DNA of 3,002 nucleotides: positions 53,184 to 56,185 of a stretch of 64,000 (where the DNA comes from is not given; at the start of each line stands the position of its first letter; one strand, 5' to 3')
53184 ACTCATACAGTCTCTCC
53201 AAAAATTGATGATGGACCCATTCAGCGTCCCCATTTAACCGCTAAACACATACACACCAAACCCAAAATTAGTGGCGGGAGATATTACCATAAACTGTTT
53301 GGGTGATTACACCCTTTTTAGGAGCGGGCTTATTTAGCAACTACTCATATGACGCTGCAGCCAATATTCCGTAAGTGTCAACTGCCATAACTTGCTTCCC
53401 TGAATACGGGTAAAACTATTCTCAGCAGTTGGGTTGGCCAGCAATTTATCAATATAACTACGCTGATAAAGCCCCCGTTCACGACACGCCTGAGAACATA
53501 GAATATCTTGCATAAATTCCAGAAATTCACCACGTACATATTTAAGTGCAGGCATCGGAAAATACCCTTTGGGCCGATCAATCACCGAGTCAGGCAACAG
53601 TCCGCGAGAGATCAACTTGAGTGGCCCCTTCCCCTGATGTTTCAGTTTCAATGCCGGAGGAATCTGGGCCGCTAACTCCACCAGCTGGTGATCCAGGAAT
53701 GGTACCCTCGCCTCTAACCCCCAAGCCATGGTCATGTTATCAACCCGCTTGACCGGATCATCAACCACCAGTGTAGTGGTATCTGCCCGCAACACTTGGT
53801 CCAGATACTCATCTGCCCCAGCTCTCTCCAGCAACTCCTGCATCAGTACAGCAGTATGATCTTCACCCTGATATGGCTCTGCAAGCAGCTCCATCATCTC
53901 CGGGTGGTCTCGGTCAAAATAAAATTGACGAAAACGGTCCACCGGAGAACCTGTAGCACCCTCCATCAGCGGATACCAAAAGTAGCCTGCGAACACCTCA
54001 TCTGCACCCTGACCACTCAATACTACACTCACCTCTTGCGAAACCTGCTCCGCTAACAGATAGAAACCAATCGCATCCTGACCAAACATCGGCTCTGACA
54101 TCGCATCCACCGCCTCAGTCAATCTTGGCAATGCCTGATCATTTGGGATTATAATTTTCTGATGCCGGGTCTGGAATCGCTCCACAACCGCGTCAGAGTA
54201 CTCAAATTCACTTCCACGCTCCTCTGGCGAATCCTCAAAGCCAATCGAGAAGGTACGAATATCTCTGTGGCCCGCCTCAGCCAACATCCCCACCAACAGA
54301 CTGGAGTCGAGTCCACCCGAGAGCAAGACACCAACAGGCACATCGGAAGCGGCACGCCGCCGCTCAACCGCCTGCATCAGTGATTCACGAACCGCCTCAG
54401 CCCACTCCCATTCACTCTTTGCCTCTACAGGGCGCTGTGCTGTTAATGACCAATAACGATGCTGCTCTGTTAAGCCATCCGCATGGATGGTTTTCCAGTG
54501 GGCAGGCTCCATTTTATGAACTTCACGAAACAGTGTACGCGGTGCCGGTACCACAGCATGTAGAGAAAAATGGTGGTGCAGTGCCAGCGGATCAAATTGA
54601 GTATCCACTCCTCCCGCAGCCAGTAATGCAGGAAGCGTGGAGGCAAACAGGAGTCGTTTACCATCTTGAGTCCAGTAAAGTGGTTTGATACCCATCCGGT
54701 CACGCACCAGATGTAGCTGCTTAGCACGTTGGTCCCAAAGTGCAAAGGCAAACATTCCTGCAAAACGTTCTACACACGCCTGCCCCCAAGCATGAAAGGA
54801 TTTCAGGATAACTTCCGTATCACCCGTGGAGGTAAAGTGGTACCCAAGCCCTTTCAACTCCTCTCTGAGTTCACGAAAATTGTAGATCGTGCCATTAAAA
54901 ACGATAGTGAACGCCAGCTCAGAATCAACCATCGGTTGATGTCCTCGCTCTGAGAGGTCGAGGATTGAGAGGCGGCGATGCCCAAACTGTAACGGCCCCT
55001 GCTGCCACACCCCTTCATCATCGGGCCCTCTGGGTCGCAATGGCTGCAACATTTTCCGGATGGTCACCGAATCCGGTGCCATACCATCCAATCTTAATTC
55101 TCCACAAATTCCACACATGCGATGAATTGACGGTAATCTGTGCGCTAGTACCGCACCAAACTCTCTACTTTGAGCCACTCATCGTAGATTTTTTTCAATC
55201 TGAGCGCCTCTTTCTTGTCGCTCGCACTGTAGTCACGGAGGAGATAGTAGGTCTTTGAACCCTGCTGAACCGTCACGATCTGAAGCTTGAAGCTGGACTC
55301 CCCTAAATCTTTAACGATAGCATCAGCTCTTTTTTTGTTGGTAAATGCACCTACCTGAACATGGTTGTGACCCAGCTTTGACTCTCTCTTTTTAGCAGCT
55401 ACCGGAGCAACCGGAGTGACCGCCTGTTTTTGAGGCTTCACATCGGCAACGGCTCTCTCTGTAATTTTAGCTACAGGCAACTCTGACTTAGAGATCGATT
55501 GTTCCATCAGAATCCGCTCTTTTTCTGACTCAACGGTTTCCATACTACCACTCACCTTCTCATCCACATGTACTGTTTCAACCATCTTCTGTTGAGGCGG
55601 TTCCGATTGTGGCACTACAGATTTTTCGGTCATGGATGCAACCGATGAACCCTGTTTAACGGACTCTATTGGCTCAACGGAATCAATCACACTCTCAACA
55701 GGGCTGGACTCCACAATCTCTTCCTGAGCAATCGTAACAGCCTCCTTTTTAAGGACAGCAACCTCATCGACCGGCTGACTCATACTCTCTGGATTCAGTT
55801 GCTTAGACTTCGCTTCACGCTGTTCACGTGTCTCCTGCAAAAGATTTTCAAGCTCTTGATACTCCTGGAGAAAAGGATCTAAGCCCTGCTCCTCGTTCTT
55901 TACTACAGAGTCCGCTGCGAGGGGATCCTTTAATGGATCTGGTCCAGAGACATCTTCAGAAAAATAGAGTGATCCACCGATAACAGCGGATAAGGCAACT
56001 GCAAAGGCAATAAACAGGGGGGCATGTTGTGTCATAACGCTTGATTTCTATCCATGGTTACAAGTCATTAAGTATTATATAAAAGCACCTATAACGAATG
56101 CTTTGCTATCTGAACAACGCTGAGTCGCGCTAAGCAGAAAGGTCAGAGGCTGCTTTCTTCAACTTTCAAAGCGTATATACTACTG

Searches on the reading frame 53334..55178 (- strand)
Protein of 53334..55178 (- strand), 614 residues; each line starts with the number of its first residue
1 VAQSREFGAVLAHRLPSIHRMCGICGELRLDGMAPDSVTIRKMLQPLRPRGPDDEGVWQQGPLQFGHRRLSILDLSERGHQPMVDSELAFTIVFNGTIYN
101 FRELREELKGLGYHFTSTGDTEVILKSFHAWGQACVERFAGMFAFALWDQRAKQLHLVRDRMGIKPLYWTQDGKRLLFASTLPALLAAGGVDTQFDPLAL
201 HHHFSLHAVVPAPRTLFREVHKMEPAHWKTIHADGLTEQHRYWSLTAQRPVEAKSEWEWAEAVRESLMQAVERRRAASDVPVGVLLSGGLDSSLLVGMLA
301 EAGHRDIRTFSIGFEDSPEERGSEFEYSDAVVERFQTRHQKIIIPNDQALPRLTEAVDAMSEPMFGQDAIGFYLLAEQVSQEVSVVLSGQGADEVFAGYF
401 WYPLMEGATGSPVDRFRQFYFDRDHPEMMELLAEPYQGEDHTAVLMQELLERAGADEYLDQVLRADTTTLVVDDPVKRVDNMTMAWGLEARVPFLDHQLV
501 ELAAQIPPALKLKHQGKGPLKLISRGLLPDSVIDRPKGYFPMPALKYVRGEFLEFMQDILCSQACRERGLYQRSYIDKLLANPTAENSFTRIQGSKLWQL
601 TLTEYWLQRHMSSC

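Call 55: search_protein_families(library=ncbifam, max_evalue=1e-8, proteins=[window:53334-55178:-])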
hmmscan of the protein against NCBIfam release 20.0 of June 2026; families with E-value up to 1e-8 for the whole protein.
window:53334-55178:- (614 aa): 9 families
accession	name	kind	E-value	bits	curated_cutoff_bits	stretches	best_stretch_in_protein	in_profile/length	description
TIGR03104.1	trio_amidotrans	equivalog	7.7e-282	935.8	570.1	1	21-610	1-589/589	N-acetylglutaminylglutamine amidotransferase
TIGR01536.1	asn_synth_AEB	equivalog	2e-131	439.6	267.1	1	22-539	1-516/517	asparagine synthase (glutamine-hydrolyzing)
TIGR03108.1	eps_aminotran_1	hypoth_equivalog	1.1e-128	430.6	816.9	2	21-404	1-379/628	XrtA/PEP-CTERM system amidotransferase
NF006949.0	PRK09431.1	equivalog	9.8e-83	278.5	499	3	21-189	1-169/554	asparagine synthase B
NF033535.1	lass_lactam_cya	exception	7.2e-71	239.6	525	1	21-396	1-376/668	lasso peptide isopeptide bond-forming cyclase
NF033561.1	macrolact_Ik_Al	subfamily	2.9e-20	72.4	300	1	133-396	73-331/561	albusnodin/ikarugamycin family macrolactam cyclase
TIGR01134.1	purF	equivalog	1.2e-10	41.4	350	1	61-185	64-199/432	amidophosphoribosyltransferase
TIGR01135.1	glmS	equivalog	1.6e-10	40.2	418.05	1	81-187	85-199/607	glutamine--fructose-6-phosphate transaminase (isomerizing)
NF001484.0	PRK00331.1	subfamily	2.5e-10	39.4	381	1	79-187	84-200/601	isomerizing glutamine--fructose-6-phosphate transaminase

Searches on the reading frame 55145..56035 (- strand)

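Call 55: search_protein_families(library=ncbifam, max_evalue=1e-8, proteins=[window:55145-56035:-])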
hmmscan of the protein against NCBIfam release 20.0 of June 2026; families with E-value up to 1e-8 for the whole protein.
window:55145-56035:- (296 aa): 0 families

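Call 63: search_protein_families(library=pfam, max_evalue=0.0001, proteins=[window:55145-56035:-])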
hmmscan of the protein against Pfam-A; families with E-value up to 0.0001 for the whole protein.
window:55145-56035:- (296 aa): 1 family
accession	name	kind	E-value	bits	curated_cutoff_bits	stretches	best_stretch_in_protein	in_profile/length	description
PF05036.18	SPOR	-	6.4e-06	26.9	21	1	225-282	6-62/76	SPOR domain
